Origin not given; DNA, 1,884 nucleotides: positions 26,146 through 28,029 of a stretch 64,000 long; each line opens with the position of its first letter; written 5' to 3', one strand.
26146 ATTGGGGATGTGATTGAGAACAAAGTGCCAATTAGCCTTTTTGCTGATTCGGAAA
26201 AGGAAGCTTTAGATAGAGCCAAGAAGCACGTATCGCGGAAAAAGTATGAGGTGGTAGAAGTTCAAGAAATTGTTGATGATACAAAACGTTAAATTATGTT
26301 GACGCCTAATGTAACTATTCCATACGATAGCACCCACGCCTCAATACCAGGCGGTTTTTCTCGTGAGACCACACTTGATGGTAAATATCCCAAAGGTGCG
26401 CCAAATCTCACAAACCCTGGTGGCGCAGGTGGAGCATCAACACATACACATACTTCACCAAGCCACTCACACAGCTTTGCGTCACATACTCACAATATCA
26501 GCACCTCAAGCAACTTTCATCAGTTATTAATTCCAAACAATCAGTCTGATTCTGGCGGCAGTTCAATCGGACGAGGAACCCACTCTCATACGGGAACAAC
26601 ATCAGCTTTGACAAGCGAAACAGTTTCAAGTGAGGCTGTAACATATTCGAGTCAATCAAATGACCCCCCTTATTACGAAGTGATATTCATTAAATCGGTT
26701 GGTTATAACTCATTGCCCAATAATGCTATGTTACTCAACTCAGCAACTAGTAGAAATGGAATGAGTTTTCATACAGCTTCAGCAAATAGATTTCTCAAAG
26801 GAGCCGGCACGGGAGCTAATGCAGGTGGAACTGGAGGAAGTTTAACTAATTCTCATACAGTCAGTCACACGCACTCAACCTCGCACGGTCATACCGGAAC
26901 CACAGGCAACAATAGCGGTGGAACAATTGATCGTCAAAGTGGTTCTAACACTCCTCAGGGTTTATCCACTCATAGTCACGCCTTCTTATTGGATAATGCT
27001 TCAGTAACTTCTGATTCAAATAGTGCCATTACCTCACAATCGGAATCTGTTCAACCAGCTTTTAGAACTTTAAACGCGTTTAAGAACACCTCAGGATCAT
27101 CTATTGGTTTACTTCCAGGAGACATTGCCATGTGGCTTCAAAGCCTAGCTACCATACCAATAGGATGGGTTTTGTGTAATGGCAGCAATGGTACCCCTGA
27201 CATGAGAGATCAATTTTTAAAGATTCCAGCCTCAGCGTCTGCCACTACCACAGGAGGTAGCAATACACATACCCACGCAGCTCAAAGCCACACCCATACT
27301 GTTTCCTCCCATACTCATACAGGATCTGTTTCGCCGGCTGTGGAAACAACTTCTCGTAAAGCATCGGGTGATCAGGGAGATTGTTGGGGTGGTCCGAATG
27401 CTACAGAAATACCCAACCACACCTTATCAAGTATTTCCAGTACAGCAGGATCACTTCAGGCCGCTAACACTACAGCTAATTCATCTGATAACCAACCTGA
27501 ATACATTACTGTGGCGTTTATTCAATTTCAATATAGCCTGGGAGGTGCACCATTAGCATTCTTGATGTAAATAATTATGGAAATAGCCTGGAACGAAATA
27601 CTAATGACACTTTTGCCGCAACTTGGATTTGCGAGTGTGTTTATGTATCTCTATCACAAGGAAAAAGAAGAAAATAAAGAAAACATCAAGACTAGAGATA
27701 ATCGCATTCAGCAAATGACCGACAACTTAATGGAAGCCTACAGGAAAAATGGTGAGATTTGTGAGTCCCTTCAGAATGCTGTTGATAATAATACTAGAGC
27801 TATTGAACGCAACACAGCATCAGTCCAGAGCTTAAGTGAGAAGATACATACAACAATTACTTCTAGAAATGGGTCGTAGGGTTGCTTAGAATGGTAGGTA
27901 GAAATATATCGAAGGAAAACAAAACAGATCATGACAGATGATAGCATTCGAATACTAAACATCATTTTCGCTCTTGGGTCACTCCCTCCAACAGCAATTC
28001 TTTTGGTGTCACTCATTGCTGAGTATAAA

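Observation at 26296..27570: Tail fiber with at least seven His-x-His(-x-His) clusters, reminiscent of metal-ion-binding fiber tips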

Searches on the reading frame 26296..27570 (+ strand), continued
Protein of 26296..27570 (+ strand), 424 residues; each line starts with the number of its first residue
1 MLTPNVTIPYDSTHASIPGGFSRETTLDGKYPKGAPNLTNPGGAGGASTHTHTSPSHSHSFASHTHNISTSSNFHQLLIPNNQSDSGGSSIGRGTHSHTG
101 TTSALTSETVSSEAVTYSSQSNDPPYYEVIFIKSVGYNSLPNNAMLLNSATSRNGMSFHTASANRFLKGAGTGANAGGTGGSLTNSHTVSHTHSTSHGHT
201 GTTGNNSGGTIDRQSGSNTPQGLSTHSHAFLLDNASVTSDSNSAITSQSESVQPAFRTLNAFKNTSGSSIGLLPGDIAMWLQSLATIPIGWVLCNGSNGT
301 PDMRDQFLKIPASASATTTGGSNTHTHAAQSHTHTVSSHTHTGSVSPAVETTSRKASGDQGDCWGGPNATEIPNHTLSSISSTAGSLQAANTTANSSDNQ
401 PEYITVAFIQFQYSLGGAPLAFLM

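Call 31: get_annotated_region(hit=H2, flank=9000)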
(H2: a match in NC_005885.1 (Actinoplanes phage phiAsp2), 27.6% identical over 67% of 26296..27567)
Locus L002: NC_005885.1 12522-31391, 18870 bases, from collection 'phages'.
description: Actinoplanes phage phiAsp2, complete genome.
organism: Actinoplanes phage phiAsp2 (NCBI taxid 279303)
taxonomy: Viruses; Duplodnaviria; Heunggongvirae; Uroviricota; Caudoviricetes
host: Actinoplanes sp. SN223/29; source: -; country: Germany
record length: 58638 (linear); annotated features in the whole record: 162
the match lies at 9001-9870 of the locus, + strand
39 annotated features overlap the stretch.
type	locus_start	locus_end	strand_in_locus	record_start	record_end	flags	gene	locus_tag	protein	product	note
CDS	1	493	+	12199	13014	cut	-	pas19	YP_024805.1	head-tail adaptor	-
regulatory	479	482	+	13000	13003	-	-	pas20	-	ribosome_binding_site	-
misc_feature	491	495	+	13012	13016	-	-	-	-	-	putative translational coupling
CDS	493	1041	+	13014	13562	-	-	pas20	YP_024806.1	Pas20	-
regulatory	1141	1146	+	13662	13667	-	-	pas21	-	ribosome_binding_site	-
CDS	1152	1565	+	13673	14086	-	-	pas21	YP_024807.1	Pas21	-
regulatory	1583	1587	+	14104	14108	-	-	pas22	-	ribosome_binding_site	-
CDS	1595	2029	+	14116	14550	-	-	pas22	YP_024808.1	Pas22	-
regulatory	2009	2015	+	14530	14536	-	-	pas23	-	ribosome_binding_site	-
misc_feature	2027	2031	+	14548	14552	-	-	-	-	-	putative translational coupling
CDS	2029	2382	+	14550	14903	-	-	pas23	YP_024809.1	Pas23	-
regulatory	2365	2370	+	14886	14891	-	-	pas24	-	ribosome_binding_site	-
CDS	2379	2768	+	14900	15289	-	-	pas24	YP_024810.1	Pas24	-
misc_feature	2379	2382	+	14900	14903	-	-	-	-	-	putative translational coupling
regulatory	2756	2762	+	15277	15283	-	-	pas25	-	ribosome_binding_site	-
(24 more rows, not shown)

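Call 35: search_protein_representatives(alignment_id=A1)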
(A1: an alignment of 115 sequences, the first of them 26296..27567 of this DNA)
Query: 115 sequences, 426 profile positions. Proteins with E-value up to 0.001 (for the whole library): 17429; up to 1e-10: 8127; up to 1e-30: 882. The best 150 are listed.
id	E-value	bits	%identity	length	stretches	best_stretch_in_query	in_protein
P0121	0.0e+00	1322.1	-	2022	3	2-419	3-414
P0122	5.4e-208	707.4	-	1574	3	5-415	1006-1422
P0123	1.7e-200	682.7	-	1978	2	2-411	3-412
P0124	3.9e-171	586.0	-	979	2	3-418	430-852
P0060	2.6e-161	553.6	-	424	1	1-423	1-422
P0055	4.1e-160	549.6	-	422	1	1-424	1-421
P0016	8.0e-160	548.7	-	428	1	1-425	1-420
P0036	4.0e-154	529.9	-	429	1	1-423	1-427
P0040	1.7e-153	527.8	-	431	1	1-424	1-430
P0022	1.3e-152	525.0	-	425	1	1-424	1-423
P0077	4.8e-152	523.1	-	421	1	2-422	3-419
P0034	2.2e-151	520.9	-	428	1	1-424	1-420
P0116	3.8e-151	520.1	-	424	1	4-422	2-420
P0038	5.4e-151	519.6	-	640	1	1-420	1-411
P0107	1.6e-147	508.1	-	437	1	1-422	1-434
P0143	5.0e-133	460.4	-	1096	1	2-420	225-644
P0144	1.6e-132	458.8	-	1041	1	1-418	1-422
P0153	4.1e-130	450.8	-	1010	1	4-420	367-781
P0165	4.9e-126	437.4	-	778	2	152-423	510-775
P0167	8.0e-125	433.4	-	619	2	2-273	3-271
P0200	1.1e-109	383.6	-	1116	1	2-418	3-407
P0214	5.8e-102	358.1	-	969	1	3-417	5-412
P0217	5.8e-101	354.8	-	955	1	2-415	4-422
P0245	5.4e-93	328.5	-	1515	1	4-412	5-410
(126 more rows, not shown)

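Call 41: search_protein_families(library=pfam, proteins=[P0143, P0144, P0200, P0217, P0214, P0245, P0153, P0165, P0167], max_evalue=0.001)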
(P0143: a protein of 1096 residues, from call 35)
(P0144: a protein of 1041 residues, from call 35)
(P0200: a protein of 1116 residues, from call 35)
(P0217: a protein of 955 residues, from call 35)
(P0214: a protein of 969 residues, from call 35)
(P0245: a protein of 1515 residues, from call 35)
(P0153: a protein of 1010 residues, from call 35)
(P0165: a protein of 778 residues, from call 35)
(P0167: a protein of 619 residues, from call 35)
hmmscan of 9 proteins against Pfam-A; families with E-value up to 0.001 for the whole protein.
P0143 (1096 aa): 0 families

P0144 (1041 aa): 0 families

P0200 (1116 aa): 1 family
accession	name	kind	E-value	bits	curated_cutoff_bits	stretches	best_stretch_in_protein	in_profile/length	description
PF13385.13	Laminin_G_3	-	7.2e-14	52.6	27.6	1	648-796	3-149/151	Concanavalin A-like lectin/glucanases superfamily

P0217 (955 aa): 1 family
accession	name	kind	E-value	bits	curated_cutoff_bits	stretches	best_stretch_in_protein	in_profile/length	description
PF24032.1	YQBQ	-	3.3e-05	23.9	27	0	558-705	39-184/294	YQBQ-like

P0214 (969 aa): 2 families
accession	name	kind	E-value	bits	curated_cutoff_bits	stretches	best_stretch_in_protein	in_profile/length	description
PF14594.13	Sipho_Gp37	-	1.8e-06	27.6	26.2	1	630-732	3-99/370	Siphovirus ReqiPepy6 Gp37-like protein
PF06605.17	Prophage_tail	-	3.5e-05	24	31.3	1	775-968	49-240/250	Prophage endopeptidase tail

P0245 (1515 aa): 0 families

P0153 (1010 aa): 1 family
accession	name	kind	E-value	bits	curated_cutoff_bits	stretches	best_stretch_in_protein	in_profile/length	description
PF07484.17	Collar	-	8.6e-06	26.1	24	0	504-525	1-22/57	Phage Tail Collar Domain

P0165 (778 aa): 1 family
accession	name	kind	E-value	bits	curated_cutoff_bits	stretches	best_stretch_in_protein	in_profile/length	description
PF02018.23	CBM_4_9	-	0.00056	20.7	25.9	0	163-326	4-126/136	Carbohydrate binding domain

P0167 (619 aa): 0 families

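Call 59: find_encoding_contigs(protein=P0018, flank=7000, max_places=2)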
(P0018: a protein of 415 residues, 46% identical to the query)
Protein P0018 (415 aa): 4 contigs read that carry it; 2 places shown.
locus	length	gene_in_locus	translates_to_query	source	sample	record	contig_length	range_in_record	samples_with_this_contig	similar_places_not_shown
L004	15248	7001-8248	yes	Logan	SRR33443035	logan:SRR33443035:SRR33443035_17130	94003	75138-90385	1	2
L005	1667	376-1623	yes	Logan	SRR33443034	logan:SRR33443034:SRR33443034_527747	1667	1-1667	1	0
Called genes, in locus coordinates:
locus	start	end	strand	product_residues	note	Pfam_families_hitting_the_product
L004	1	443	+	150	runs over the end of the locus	-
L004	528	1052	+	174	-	-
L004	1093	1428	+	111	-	-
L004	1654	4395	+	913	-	-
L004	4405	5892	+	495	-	PF06605:Prophage_tail (weak)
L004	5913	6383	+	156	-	-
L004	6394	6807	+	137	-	PF26209:Phage_phiTE_241_C (faint)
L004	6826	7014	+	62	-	-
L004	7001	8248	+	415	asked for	-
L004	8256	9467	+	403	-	PF01551:Peptidase_M23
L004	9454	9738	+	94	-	-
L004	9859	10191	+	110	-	-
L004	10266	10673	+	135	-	PF01832:Glucosaminidase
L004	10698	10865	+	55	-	-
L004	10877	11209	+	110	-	-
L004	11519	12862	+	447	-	PF13481:AAA_25 (weak), PF03796:DnaB_C, PF06745:ATPase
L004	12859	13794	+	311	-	PF01807:Zn_ribbon_DnaG, PF01751:Toprim, PF13155:Toprim_2, PF13662:Toprim_4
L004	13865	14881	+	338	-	PF08797:HIRAN (weak)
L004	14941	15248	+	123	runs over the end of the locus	PF08761:dUTPase_2 (faint)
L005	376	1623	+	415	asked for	-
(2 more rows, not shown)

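Call 60: find_encoding_contigs(protein=P0104, flank=7000, max_places=2)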
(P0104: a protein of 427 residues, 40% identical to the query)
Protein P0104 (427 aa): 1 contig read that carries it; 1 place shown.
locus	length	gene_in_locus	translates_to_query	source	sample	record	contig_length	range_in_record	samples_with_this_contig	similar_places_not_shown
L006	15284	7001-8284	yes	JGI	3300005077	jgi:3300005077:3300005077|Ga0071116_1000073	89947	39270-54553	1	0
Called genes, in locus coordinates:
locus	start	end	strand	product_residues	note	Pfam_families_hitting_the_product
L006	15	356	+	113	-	-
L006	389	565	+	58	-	-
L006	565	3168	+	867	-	-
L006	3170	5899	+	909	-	-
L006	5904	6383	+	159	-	-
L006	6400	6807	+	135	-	PF26209:Phage_phiTE_241_C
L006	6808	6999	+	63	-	-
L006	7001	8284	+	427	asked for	-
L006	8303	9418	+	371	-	PF13529:Peptidase_C39_2, PF03412:Peptidase_C39 (faint)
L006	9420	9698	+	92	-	-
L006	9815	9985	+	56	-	-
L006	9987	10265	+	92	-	-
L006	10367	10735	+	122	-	PF01832:Glucosaminidase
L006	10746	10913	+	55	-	-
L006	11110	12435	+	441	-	PF13481:AAA_25 (weak), PF03796:DnaB_C, PF06745:ATPase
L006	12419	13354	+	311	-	PF01807:Zn_ribbon_DnaG, PF08275:DNAG_N (faint), PF13155:Toprim_2, PF13662:Toprim_4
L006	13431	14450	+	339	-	-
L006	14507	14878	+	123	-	PF08761:dUTPase_2 (faint)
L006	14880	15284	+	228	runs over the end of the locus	PF00899:ThiF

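Call 76: search_protein_families(library=ncbifam, proteins=[window:26296-27567:+], max_evalue=0.1)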
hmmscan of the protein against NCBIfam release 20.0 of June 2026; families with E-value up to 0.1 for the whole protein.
window:26296-27567:+ (424 aa): 0 families

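Call 77: search_protein_families(library=pfam, alignment_id=A1, max_evalue=0.01)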
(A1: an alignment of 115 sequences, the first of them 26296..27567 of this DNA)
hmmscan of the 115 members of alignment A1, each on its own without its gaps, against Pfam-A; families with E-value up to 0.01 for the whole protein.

A. member 1, window:26296-27567:+ (424 aa): 0 families

B. families by the number of members that match (of 115 scanned): 2 families
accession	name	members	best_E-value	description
PF07484.17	Collar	51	2.8e-07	Phage Tail Collar Domain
PF19175.5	DUF5857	1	0.0057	Family of unknown function (DUF5857)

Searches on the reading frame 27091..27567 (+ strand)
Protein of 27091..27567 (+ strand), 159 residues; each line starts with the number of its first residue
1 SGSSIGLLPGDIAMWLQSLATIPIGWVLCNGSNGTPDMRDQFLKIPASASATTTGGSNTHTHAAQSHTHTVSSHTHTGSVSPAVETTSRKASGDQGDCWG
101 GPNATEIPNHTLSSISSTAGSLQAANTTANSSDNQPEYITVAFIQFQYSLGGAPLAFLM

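Call 52: search_solved_structures(query=A2, max_evalue=1, show_alignments=5)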
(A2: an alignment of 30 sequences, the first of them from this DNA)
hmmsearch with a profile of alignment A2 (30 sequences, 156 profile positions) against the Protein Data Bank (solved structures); distinct sequences matched with E-value up to 1: 4.
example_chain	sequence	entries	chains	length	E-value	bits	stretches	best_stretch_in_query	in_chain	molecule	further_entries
6ov6_A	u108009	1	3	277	2.3e-11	47.2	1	14-141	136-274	C24 PROTEIN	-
9qgo_A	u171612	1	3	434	3.9e-10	43.2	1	6-84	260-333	Tail fiber protein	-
9nxk_A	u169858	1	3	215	2.1e-05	27.8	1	4-59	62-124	Tail fibers protein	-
8on5_A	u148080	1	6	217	0.58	13.4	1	20-40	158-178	Adenoviral fiber protein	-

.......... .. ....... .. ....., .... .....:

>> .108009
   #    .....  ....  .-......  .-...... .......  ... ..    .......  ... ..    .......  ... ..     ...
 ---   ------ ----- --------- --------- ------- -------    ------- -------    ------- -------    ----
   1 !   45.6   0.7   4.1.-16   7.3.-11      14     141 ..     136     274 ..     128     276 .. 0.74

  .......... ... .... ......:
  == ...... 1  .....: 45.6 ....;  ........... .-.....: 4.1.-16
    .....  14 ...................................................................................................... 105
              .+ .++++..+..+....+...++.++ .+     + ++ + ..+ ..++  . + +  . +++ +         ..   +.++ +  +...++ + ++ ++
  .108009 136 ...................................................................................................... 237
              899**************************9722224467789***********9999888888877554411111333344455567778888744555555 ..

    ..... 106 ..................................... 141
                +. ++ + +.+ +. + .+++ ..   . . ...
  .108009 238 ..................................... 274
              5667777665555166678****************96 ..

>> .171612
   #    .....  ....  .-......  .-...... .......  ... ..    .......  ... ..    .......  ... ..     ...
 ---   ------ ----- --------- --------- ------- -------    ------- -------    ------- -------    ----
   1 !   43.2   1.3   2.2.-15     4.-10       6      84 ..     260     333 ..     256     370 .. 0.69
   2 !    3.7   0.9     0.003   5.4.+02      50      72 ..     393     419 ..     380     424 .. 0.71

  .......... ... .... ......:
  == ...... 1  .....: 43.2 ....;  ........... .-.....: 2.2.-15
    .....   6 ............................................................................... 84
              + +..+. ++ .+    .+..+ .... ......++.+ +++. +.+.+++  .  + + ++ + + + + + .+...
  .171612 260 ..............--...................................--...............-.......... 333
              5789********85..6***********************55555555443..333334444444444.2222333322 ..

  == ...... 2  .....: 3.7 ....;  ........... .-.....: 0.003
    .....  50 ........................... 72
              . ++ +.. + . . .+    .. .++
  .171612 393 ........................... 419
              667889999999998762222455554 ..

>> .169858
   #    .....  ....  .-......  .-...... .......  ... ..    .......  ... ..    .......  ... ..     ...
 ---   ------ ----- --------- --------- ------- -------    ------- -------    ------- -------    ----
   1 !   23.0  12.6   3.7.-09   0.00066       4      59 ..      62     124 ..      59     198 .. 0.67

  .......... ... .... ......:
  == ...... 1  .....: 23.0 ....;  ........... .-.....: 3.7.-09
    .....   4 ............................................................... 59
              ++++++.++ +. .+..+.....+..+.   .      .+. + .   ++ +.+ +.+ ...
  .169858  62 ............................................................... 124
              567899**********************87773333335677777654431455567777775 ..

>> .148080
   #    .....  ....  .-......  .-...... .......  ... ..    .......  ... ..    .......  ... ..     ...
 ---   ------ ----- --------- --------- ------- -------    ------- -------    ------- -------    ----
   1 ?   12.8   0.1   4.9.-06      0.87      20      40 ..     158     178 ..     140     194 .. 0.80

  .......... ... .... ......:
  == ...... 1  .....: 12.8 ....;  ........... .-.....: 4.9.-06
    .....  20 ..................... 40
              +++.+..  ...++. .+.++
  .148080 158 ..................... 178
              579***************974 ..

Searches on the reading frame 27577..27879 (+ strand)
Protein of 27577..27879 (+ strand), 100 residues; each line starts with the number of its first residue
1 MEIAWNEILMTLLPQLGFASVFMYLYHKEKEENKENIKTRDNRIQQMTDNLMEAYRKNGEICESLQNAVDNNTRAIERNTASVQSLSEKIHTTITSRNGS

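Call 3: search_protein_families(library=pfam, proteins=[window:27577-27879:+], max_evalue=1)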
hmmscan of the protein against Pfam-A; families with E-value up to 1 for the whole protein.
window:27577-27879:+ (100 aa): 9 families
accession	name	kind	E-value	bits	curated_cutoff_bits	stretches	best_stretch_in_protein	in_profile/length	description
PF10498.14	IFT57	-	0.00074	19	40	1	26-93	248-315/360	Intra-flagellar transport protein 57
PF25481.1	Nucleoprot-TPR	-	0.0023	18.4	27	1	29-90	16-77/80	Nucleoprotein TPR-like domain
PF24555.1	CC4_CEP85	-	0.012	16.4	27.3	1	60-90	9-39/85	Centrosomal protein of 85 kDa-like, CC4 coiled-coil domain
PF05075.19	DUF684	-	0.021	14.3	25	1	5-96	109-203/338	Protein of unknown function (DUF684)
PF19745.5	FUT8_N_cat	-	0.035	13.3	27.6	1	18-93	19-94/499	Alpha-(1,6)-fucosyltransferase N- and catalytic domains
PF17932.6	TetR_C_24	-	0.04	14.6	26.4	1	13-64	20-70/114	Tetracyclin repressor-like, C-terminal domain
PF22917.2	PRISE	-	0.04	13.4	27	1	20-94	56-126/394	PRISE-like Rossmann-fold domain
PF06892.16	Phage_CP76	-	0.053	13.8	26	1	36-93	85-132/146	Phage regulatory protein CII (CP76)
PF08066.17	PMC2NT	-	0.058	14.4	23.3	1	31-93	23-85/91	PMC2NT (NUC016) domain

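Call 4: search_protein_families(library=phrogs, proteins=[window:27577-27879:+], max_evalue=0.01)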
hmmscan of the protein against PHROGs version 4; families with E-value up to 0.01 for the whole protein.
window:27577-27879:+ (100 aa): 2 families
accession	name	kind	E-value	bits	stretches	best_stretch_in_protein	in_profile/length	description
phrog_2429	-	moron, auxiliary metabolic gene and host takeover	0.0021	19.3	0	6-93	3-76/82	involved in bacteriocin production or immunity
phrog_1625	-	moron, auxiliary metabolic gene and host takeover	0.0054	17.7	1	16-92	22-95/110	involved in bacteriocin production or immunity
